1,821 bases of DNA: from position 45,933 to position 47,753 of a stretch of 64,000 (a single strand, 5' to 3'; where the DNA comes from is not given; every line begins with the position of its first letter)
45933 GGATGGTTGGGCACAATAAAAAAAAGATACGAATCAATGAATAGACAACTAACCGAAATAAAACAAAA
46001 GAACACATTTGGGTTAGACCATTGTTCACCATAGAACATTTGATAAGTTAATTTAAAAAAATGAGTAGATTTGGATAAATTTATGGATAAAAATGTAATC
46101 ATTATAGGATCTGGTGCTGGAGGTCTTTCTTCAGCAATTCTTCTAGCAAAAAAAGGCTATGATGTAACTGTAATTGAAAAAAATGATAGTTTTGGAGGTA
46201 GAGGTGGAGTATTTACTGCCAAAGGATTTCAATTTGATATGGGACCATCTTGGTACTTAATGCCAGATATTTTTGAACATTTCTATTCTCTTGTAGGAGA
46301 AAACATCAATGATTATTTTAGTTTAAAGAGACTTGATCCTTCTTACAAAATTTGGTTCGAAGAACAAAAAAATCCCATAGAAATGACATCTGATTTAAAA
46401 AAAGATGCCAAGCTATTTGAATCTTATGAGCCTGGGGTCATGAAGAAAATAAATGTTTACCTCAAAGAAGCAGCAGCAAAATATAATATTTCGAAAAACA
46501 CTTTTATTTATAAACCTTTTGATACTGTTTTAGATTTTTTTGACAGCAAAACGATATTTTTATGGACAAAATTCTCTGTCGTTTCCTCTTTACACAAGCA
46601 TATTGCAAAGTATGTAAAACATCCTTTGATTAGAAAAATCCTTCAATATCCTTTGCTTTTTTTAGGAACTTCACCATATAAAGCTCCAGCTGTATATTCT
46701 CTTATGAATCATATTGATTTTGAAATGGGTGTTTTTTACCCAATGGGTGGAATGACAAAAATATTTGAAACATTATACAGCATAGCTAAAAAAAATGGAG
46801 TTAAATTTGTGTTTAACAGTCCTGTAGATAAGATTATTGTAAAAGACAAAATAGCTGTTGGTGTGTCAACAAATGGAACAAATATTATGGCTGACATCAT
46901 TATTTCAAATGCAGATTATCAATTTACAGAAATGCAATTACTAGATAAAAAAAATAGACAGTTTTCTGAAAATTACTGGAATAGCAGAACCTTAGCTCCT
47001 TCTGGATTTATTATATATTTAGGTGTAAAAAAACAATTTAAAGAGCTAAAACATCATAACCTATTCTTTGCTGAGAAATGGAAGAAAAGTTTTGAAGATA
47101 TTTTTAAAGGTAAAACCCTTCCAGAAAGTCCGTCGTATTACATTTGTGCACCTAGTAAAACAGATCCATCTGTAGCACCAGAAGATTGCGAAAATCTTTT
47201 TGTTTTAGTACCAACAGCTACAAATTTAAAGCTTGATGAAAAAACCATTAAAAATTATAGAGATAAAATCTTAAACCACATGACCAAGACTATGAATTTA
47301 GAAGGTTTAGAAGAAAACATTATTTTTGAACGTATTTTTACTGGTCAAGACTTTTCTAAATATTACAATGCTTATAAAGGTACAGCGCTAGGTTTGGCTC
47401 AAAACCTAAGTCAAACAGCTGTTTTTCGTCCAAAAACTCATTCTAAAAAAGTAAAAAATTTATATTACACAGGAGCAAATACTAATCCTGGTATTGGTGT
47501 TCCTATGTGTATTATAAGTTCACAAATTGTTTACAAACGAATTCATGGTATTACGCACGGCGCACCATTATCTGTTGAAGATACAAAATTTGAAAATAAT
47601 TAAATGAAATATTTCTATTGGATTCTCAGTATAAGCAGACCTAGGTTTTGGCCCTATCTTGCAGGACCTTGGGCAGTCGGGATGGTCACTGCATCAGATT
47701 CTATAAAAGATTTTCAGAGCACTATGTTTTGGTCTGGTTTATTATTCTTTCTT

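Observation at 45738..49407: AT-rich three-gene carotenoid cassette with the bacterioruberin-type trio (CrtD/CrtI-like desaturase, LyeJ-like UbiA prenyltransferase, CruF-like protein)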

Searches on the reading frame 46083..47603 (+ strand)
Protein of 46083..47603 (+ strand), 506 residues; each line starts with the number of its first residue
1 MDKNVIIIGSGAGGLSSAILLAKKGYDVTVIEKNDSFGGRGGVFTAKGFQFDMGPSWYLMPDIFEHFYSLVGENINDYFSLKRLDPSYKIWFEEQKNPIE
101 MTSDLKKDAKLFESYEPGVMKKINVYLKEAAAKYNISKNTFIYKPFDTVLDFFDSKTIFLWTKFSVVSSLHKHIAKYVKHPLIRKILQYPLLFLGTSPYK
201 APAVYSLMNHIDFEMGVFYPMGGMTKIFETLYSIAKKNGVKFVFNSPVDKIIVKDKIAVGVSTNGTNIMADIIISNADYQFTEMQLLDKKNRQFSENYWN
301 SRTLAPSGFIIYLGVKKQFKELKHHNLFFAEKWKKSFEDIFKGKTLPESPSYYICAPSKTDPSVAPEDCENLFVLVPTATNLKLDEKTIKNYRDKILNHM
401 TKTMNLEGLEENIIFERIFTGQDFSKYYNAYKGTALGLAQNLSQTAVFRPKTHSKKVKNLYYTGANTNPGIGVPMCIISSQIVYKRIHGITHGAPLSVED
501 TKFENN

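Call 3: search_protein_families(library=pfam, proteins=[window:46083-47603:+], max_evalue=0.01)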
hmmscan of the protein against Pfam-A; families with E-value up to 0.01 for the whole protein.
window:46083-47603:+ (506 aa): 13 families
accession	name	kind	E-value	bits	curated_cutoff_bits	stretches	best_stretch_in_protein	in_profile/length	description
PF01593.30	Amino_oxidase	-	6.7e-28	98.6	19.8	1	13-481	2-436/443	Flavin containing amine oxidoreductase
PF13450.12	NAD_binding_8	-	9.3e-15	55.1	21.9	1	7-71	1-65/68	NAD(P)-binding Rossmann-like domain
PF01266.30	DAO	-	8.1e-13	49.1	27.9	1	5-39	2-37/353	FAD dependent oxidoreductase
PF00890.30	FAD_binding_2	-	2e-10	40.9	20.4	1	5-42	2-37/414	FAD binding domain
PF03486.20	HI0933_like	-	3.6e-08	33.6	50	1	4-38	2-36/244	HI0933-like protein Rossmann domain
PF07992.20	Pyr_redox_2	-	5.6e-08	33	26.1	1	4-38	2-36/291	Pyridine nucleotide-disulphide oxidoreductase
PF12831.13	FAD_oxidored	-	6.9e-07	29.3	27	1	5-73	2-70/416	FAD dependent oxidoreductase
PF00070.33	Pyr_redox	-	1.7e-06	28.9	22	1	4-38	1-35/82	Pyridine nucleotide-disulphide oxidoreductase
PF01946.23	Thi4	-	2.4e-06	27.4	26.2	1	2-40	17-56/235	Thi4 family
PF01494.25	FAD_binding_3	-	6.9e-06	26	22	1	4-36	3-35/349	FAD binding domain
PF00996.24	GDI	-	0.00041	19.5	23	1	218-283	224-290/436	GDP dissociation inhibitor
PF13738.12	Pyr_redox_3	-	0.00084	19.1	30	1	6-34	1-30/305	Pyridine nucleotide-disulphide oxidoreductase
PF03721.20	UDPG_MGDP_dh_N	-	0.0068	16.4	27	0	4-35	2-33/187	UDP-glucose/GDP-mannose dehydrogenase family, NAD binding domain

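Call 4: search_protein_families(library=ncbifam, proteins=[window:46083-47603:+], max_evalue=0.01)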
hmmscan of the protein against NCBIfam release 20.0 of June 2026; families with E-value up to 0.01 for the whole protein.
window:46083-47603:+ (506 aa): 106 families (the best 25 are shown)
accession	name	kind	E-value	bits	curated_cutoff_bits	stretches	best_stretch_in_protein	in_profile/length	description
NF058655.1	CrtID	equivalog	5.4e-189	629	640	1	5-483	1-477/478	bifunctional phytoene desaturase/3,4-desaturase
TIGR02734.1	crtI_fam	subfamily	1.1e-150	502.7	238.1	1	5-499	1-500/504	phytoene desaturase family protein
NF042421.1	hydcarot_desat_CrtD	equivalog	2.7e-86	290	500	1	3-485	2-481/487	1-hydroxycarotenoid 3,4-desaturase CrtD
NF045637.1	carotdesatCrtDProt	equivalog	1.9e-67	227.9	580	1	5-486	1-481/485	1-hydroxycarotenoid 3,4-desaturase CrtD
TIGR02730.1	carot_isom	equivalog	1.1e-29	103.6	586.9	2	200-487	203-488/493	carotenoid isomerase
TIGR02733.1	desat_CrtD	equivalog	3.1e-24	85.5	549.7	2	3-115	2-114/492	C-3',4' desaturase CrtD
NF045689.1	BCarotKetCrtO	equivalog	2.2e-21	76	1000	3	141-293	158-313/563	beta-carotene ketolase CrtO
NF005560.0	PRK07233.1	equivalog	8.7e-13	47.9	252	2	4-51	2-49/435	hypothetical protein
NF005548.0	PRK07208.1-4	equivalog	5.7e-11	41.7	389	1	2-274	3-266/488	hypothetical protein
NF001933.0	PRK00711.1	subfamily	1.9e-10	40.4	383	2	4-36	2-34/429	D-amino acid dehydrogenase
NF004789.0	PRK06134.1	subfamily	2.2e-09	36.4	747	1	2-40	12-50/581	FAD-dependent oxidoreductase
NF005545.0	PRK07208.1-1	equivalog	2.4e-08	32.8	451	1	4-55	9-61/504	hypothetical protein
TIGR03467.1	HpnE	equivalog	2.7e-08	33.6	283.05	1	5-54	1-52/430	hydroxysqualene dehydroxylase HpnE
NF005547.0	PRK07208.1-3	equivalog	2.9e-08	32.9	380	1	2-56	4-58/465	hypothetical protein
TIGR00275.1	TIGR00275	subfamily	4.5e-08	32.3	183.8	1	5-38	1-34/401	aminoacetone oxidase family FAD-binding enzyme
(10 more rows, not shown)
